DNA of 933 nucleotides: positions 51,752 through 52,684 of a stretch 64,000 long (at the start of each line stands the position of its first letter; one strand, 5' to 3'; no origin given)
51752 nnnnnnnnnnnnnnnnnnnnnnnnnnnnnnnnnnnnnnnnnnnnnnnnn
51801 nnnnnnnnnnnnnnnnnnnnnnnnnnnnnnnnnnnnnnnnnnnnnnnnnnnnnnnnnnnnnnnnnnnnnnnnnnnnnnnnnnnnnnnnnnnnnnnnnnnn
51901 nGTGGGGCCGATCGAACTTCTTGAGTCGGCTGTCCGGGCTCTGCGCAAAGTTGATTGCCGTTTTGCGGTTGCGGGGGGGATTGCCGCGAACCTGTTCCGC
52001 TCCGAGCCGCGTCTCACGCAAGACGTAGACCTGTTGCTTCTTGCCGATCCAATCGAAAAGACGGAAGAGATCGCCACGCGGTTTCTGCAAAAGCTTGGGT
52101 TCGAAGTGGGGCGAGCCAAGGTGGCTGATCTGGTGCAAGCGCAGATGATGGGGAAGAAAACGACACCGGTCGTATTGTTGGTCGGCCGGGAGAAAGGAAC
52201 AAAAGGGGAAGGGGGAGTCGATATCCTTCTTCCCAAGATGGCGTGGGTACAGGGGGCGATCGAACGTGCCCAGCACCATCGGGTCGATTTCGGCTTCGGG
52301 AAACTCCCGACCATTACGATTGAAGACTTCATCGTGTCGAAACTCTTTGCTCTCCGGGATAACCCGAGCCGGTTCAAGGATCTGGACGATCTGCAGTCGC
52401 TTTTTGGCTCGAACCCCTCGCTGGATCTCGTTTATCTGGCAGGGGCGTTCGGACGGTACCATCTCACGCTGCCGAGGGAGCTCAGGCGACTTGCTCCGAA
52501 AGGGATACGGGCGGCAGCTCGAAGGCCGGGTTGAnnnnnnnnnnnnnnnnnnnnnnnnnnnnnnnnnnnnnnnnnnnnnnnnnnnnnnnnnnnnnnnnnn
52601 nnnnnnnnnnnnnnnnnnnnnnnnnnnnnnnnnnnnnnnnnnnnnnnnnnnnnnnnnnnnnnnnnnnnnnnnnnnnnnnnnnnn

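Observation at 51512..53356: Accessory three-gene module (wHTH + AbiEii-like NTase + M54-like metallopeptidase lipoprotein) inserted between yggS and divIVA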

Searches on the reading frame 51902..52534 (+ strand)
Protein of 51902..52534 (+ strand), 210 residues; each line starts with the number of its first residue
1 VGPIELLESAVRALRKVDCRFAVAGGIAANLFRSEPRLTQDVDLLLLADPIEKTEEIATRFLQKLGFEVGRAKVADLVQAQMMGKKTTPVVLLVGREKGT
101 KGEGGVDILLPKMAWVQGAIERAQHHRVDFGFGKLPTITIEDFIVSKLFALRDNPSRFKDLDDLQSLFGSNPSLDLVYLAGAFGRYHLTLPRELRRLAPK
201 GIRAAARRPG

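Call 3: search_protein_families(library=pfam, proteins=[window:51902-52534:+], max_evalue=0.1)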
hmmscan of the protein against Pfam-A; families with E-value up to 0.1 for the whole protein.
window:51902-52534:+ (210 aa): 3 families
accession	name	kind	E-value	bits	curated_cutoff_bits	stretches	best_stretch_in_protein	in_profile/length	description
PF08843.17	AbiEii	-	1.7e-08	35.1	22.5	1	16-185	10-184/238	Nucleotidyl transferase AbiEii toxin, Type IV TA system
PF09970.15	DUF2204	-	0.0062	16.6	20.3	0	7-77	5-75/181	Nucleotidyl transferase of unknown function (DUF2204)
PF19502.5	DUF6036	-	0.042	14.1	23.6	0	134-154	90-110/164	Nucleotidyltransferase of unknown function (DUF6036)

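Call 4: search_protein_families(library=ncbifam, proteins=[window:51902-52534:+], max_evalue=0.1)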
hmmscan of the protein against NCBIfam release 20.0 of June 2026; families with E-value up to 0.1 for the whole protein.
window:51902-52534:+ (210 aa): 1 family
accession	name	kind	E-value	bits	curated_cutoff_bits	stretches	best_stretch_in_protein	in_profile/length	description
NF005758.0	PRK07582.1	equivalog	0.065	12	440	0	6-85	60-138/372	cystathionine gamma-lyase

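Call 5: search_protein_families(library=padloc, proteins=[window:51902-52534:+], max_evalue=0.1)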
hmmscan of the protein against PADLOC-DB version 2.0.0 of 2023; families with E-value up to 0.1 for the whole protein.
window:51902-52534:+ (210 aa): 7 families
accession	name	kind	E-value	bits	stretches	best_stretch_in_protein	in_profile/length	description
PDLC02291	AbiEii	-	6.2e-06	23.7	1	18-180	54-211/310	AbiEii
PDLC02290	AbiEii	-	4.7e-05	21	1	6-151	11-144/290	AbiEii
PDLC02318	AbiEii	-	0.00076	16.9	1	119-174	136-190/280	AbiEii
PDLC02295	AbiEii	-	0.0054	14.1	0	133-176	156-198/261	AbiEii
PDLC04370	PDC-M05A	-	0.007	14.2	1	1-54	91-143/194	-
PDLC02298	AbiEii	-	0.017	12.5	0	131-187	122-178/220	AbiEii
PDLC02303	AbiEii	-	0.025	12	1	23-167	43-181/249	AbiEii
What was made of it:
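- PADLOC AbiEii hits are weak (call 5). PADLOC AbiEii profiles match at E of 6e-6 to 5e-5 (call 5).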

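Call 9: find_encoding_contigs(protein=window:51902-52534:+, flank=10000, max_places=10)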
Protein window:51902-52534:+ (210 aa): no gene with exactly this product is on record in the collection.

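Call 12: find_homologous_proteins(query=window:51902-52534:+)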
Query window:51902-52534:+ (210 aa): 110 proteins with E <= 0.001 among 1355 candidates.
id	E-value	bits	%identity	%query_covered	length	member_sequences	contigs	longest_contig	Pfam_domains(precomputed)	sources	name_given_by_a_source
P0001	6.8e-132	455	100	100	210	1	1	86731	PF08843.18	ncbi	ncbi:MAG: nucleotidyl transferase AbiEii/AbiGii toxin family protein [Pseudomonadota bacterium]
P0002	2.3e-103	362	79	99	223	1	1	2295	PF08843.18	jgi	jgi:hypothetical protein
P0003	1.6e-87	311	84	80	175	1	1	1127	-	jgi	jgi:hypothetical protein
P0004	1.1e-83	298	67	99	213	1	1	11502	PF08843.18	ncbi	ncbi:MAG: nucleotidyl transferase AbiEii/AbiGii toxin family protein [Pseudomonadota bacterium]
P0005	6.4e-82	292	64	98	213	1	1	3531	PF08843.18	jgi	jgi:predicted nucleotidyltransferase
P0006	1.7e-75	271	62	97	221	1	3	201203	PF08843.18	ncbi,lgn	-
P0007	3.8e-67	244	57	97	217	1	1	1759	PF08843.18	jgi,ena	-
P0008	5.5e-67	244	56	99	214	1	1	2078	-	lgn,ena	-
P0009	3.4e-53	199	47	96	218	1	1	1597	PF08843.18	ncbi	-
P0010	2.4e-47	179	50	92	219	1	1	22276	-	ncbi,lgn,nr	ncbi:MAG: hypothetical protein EOM20_05390 [Spartobacteria bacterium]|nr:hypothetical protein [Spart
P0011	4.2e-47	179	46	98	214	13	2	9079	PF08843.18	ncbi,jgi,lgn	jgi:hypothetical protein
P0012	9.7e-47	177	45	97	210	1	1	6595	PF08843.18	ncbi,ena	-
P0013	1.3e-46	177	45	97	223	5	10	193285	PF08843.18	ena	-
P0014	1.3e-46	177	46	97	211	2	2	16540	-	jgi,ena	-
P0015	1.3e-46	177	45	97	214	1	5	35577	PF08843.18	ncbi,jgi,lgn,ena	ncbi:MAG: hypothetical protein WCI95_06355 [bacterium]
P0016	2.2e-46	176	46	97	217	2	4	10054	PF08843.18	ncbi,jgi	jgi:hypothetical protein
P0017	1.7e-45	173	48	93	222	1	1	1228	PF08843.18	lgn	-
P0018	2.1e-45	173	46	95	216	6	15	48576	PF08843.18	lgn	-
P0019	3.6e-45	172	47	89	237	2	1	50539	PF08843.18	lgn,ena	-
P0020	5.5e-45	172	44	96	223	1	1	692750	PF08843.18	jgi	-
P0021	5.7e-45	172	47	90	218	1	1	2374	PF08843.18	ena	-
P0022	1.2e-44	171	45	94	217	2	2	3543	PF08843.18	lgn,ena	-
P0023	1.6e-44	170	44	97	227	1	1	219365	PF08843.18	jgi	-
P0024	3.7e-44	169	44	94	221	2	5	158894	PF08843.18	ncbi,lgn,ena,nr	ncbi:MAG TPA: nucleotidyl transferase AbiEii/AbiGii toxin family protein [Kiritimatiellia bacterium]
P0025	4.2e-44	169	45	94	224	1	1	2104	PF08843.18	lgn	-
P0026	4.8e-44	169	43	97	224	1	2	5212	PF08843.18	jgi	jgi:Nucleotidyl transferase AbiEii toxin, Type IV TA system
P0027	5.5e-44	168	44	94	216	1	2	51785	PF08843.18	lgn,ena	-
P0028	7.0e-44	168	47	98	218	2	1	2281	PF08843.18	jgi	-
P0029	7.1e-44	168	44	97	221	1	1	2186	PF08843.18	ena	-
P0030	7.7e-44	168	47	97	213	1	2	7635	PF08843.18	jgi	jgi:hypothetical protein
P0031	7.8e-44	168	46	90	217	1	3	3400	PF08843.18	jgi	-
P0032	1.4e-43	167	45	90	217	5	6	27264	PF08843.18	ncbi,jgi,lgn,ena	jgi:hypothetical protein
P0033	2.1e-43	167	45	97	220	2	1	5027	PF08843.18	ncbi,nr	ncbi:MAG: nucleotidyl transferase AbiEii/AbiGii toxin family protein [Verrucomicrobia bacterium]|nr:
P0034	2.2e-43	167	47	89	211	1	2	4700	PF08843.18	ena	-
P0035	3.0e-43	166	43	96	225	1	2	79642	PF08843.18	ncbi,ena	-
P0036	3.1e-43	166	45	93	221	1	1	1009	PF08843.18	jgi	jgi:hypothetical protein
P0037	3.8e-43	166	44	94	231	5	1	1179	PF08843.18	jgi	-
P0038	4.0e-43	166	43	96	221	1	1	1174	PF08843.18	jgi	-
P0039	4.1e-43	166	45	94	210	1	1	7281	PF08843.18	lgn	-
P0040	4.1e-43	166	43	97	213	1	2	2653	PF08843.18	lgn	-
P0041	4.7e-43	165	46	94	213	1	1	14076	PF08843.18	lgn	-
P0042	6.0e-43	165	46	90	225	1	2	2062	PF08843.18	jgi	-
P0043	1.1e-42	164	46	98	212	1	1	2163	PF08843.18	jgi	-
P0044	1.6e-42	164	43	94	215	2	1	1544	PF08843.18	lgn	-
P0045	2.1e-42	163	44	94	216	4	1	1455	PF08843.18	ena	-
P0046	2.4e-42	163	46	90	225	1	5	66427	PF08843.18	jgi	-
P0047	2.6e-42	163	45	94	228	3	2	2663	PF08843.18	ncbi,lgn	-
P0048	3.6e-42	163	46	90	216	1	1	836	PF08843.18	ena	-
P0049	3.8e-42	162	43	96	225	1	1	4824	PF08843.18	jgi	jgi:hypothetical protein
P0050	4.2e-42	162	43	97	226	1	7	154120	PF08843.18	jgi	-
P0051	4.9e-42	162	43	96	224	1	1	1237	PF08843.18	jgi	jgi:hypothetical protein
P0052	5.1e-42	162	42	97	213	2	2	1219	PF08843.18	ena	-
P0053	5.8e-42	162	45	93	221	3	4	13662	PF08843.18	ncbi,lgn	-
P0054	6.1e-42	162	45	93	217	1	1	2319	PF08843.18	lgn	-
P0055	6.1e-42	162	45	94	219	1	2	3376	PF08843.18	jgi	jgi:hypothetical protein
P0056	8.8e-42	161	44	98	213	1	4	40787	PF08843.18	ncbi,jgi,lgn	jgi:hypothetical protein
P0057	8.8e-42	161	46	90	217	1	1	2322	PF08843.18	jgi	jgi:hypothetical protein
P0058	9.7e-42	161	45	89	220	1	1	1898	PF08843.18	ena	-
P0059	1.0e-41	161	45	93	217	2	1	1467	PF08843.18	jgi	-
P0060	1.0e-41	161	45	97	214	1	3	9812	PF08843.18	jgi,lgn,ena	jgi:hypothetical protein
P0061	1.9e-41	160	42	97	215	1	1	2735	PF08843.18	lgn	-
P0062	2.0e-41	160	45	90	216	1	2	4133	PF08843.18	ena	-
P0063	2.1e-41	160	45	90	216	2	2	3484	PF08843.18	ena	-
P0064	2.2e-41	160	42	97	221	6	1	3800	PF08843.18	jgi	-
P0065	2.3e-41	160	46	89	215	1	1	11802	PF08843.18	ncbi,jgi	jgi:hypothetical protein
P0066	2.7e-41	160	44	97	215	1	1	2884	PF08843.18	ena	-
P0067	2.7e-41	160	45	96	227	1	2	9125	PF08843.18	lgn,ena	-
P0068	3.2e-41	159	44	93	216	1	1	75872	PF08843.18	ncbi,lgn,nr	ncbi:MAG: nucleotidyl transferase AbiEii/AbiGii toxin family protein [Kiritimatiellae bacterium]|nr:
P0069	3.2e-41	159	45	96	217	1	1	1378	PF08843.18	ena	-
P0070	5.4e-41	159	45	90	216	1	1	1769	PF08843.18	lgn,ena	-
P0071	9.1e-41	158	40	97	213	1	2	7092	PF08843.18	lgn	-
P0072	1.0e-40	158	42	81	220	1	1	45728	PF08843.18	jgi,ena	-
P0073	1.1e-40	158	40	93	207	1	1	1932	PF08843.18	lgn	-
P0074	1.2e-40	158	43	97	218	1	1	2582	PF08843.18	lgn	-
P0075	1.3e-40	157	43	94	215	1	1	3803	PF08843.18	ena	-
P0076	1.4e-40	157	39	99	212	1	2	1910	PF08843.18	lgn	-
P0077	1.5e-40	157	46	90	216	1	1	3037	PF08843.18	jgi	jgi:hypothetical protein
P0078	1.5e-40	157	44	94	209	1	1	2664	PF08843.18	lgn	-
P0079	1.6e-40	157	44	96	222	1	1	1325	PF08843.18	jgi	jgi:hypothetical protein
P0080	1.7e-40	157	43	96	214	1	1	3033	PF08843.18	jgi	-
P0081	2.1e-40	157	44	98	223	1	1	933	PF08843.18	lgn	-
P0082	4.0e-40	156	46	84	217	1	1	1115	PF08843.18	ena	-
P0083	4.7e-40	156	43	96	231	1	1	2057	PF08843.18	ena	-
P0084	5.5e-40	155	39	99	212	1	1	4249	PF08843.18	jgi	jgi:Nucleotidyl transferase AbiEii toxin, Type IV TA system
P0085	5.7e-40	155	43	97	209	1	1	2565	PF08843.18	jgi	-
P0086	6.2e-40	155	43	89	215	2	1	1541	PF08843.18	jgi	-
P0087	6.4e-40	155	44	93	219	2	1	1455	PF08843.18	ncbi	-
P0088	7.1e-40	155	43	93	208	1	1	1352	PF08843.18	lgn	-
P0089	8.7e-40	155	42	95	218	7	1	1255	PF08843.18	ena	-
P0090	9.3e-40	155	42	97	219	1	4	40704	PF08843.18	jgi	-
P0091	1.2e-39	154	41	96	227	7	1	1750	PF08843.18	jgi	jgi:hypothetical protein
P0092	1.3e-39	154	44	90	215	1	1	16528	PF08843.18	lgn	-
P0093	1.4e-39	154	42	98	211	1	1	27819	PF08843.18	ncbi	-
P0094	1.5e-39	154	45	93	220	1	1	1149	PF08843.18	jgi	jgi:hypothetical protein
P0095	2.1e-39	154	40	99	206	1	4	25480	PF08843.18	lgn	-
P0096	5.1e-39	152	43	97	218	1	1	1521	PF08843.18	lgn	-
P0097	7.0e-39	152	41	97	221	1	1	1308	PF08843.18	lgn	-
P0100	1.2e-38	151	43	93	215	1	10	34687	PF08843.18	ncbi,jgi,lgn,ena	-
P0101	2.9e-38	150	43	94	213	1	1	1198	PF08843.18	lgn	-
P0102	3.3e-38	150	43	89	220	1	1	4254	PF08843.18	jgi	-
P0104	8.6e-38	148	42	95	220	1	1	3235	PF08843.18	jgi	-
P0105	2.3e-37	147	39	97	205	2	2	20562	PF08843.18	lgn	-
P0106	5.3e-37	146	47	83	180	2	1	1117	PF08843.18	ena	-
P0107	2.1e-36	144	42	94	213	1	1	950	PF08843.18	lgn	-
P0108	3.0e-36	143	40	96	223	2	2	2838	PF08843.18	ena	-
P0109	4.7e-36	143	41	98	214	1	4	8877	PF08843.18,PF19502.6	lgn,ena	-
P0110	3.9e-33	133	41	97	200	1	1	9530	-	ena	-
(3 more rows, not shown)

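Call 14: find_encoding_contigs(protein=P0001, flank=10000, max_places=4)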
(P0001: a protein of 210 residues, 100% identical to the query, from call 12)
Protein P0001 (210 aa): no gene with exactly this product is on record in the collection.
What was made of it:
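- Tried and rejected: Exact-sequence look-ups of the window's NTase (calls 9, 14) found no record, so the source contig could not be fetched.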

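Call 17: find_encoding_contigs(protein=P0004, flank=6000, max_places=3)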
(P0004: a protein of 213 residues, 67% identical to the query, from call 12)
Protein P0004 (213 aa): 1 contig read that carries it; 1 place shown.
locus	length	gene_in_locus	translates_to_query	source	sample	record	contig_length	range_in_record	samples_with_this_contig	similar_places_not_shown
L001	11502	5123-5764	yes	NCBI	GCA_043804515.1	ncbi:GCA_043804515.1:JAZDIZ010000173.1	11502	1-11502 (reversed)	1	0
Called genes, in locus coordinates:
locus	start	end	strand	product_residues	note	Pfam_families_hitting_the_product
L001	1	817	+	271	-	?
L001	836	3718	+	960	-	-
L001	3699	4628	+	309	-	-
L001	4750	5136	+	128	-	-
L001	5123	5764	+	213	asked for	PF08843:AbiEii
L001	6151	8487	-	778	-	PF01315:Ald_Xan_dh_C, PF02738:MoCoBD_1, PF20256:MoCoBD_2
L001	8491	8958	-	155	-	PF00111:Fer2 (weak), PF01799:Fer2_2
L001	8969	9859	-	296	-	PF00941:FAD_binding_5, PF03450:CO_deh_flav_C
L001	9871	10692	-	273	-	PF04199:Cyclase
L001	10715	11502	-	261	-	PF06545:AllG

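Call 18: find_encoding_contigs(protein=P0006, flank=6000, max_places=3)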
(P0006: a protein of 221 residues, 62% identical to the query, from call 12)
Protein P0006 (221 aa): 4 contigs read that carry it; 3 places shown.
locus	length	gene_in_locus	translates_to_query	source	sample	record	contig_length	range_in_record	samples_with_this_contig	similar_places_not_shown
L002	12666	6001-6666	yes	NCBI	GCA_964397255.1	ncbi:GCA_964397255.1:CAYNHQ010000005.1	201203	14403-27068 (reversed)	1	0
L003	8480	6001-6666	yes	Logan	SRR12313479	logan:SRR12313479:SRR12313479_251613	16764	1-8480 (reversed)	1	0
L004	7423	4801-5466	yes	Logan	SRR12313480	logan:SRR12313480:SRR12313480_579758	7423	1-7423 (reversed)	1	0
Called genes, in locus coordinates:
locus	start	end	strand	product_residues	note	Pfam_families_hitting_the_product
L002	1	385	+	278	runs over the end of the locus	PF00459:Inositol_P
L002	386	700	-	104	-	PF13146:TRL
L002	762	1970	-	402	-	PF00291:PALP, PF01842:ACT, PF13291:ACT_4 (weak)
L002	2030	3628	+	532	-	PF00012:HSP70, PF06723:MreB_Mbl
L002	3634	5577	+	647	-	PF13428:TPR_14 (faint), PF00226:DnaJ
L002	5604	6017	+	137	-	-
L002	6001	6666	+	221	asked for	PF08843:AbiEii (weak)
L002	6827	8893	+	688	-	PF08298:AAA_PrkA, PF06798:PrkA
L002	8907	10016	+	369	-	PF04285:DUF444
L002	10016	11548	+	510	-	PF04293:SpoVR, PF24755:SpoVR_C (weak)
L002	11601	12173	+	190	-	-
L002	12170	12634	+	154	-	PF13527:Acetyltransf_9 (weak), PF00583:Acetyltransf_1, PF13673:Acetyltransf_10, PF13508:Acetyltransf_7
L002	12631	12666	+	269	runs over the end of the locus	PF00175:NAD_binding_1 (faint), PF10418:DHODB_Fe-S_bind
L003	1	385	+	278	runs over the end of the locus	PF00459:Inositol_P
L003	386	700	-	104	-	PF13146:TRL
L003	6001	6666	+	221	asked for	PF08843:AbiEii (weak)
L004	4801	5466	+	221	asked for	PF08843:AbiEii (weak)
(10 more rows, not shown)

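Call 19: find_encoding_contigs(protein=P0002, flank=6000, max_places=3)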
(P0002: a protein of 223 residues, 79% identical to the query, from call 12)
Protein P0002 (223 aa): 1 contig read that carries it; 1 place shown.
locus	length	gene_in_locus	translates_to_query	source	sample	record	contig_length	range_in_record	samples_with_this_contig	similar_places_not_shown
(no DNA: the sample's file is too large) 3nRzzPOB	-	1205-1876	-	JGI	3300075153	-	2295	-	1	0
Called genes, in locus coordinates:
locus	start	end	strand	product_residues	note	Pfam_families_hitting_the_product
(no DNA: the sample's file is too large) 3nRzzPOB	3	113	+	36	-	?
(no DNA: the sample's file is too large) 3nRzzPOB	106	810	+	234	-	PF01168:Ala_racemase_N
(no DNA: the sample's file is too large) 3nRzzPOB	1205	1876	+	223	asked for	PF08843:AbiEii (weak)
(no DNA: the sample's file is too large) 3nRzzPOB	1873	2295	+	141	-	?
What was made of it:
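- The pair sits stably in the chromosome, next to yggS also in a relative with a 79%-identical NTase (call 19).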

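Call 31: search_solved_structures(query=A3, max_evalue=1, show_alignments=2)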
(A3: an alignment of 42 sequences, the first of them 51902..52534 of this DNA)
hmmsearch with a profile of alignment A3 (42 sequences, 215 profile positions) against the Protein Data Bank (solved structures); distinct sequences matched with E-value up to 1: 2.
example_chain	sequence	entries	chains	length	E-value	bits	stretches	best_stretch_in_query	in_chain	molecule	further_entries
8an4_A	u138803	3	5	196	1.3e-07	34.9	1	3-177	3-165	Bacterial toxin | Nucleotidyl transferase AbiEii/AbiGii toxin family protein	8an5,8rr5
5uvd_A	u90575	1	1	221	0.00032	23.8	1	3-62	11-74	Nucleotidyltransferase-like protein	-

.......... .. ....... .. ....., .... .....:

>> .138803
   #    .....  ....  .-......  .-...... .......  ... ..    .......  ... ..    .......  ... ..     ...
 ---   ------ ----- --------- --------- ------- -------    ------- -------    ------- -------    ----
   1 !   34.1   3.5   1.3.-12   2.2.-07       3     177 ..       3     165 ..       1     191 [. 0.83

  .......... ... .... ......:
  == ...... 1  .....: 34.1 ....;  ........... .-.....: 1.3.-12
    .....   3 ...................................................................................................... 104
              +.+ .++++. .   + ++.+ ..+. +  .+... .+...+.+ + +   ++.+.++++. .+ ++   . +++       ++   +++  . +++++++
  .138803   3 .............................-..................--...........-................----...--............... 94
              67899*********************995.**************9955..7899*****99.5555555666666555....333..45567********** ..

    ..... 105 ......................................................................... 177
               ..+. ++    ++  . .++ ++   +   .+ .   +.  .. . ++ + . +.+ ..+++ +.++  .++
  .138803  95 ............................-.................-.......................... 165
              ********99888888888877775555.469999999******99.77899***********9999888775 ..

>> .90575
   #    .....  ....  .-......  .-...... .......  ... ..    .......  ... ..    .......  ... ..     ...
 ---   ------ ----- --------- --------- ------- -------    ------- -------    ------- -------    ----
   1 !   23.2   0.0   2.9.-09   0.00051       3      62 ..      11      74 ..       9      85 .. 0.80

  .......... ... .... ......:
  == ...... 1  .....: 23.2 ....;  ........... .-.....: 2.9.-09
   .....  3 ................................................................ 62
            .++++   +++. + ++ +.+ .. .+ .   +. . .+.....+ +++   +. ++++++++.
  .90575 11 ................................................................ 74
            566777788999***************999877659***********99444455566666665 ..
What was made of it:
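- Closest known: MenAT1. Same: The toxin is the best solved-structure match by sequence profile (E=1.3e-7, call 31).
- The toxin is closer to MenT1 than to AbiEii-length proteins (210 aa, call 31).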

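Call 42: find_related_loci(query=A3, collection=viral_contigs, flank=4000)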
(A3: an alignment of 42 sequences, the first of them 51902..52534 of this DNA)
Query A3 (210 aa) in viral_contigs; peptide patterns used: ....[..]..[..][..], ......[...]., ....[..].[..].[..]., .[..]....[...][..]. (x = any residue, [..] = any of these).
166 stretches matched a pattern, but none encodes a relative of the query by tblastn (E <= 1e-3).
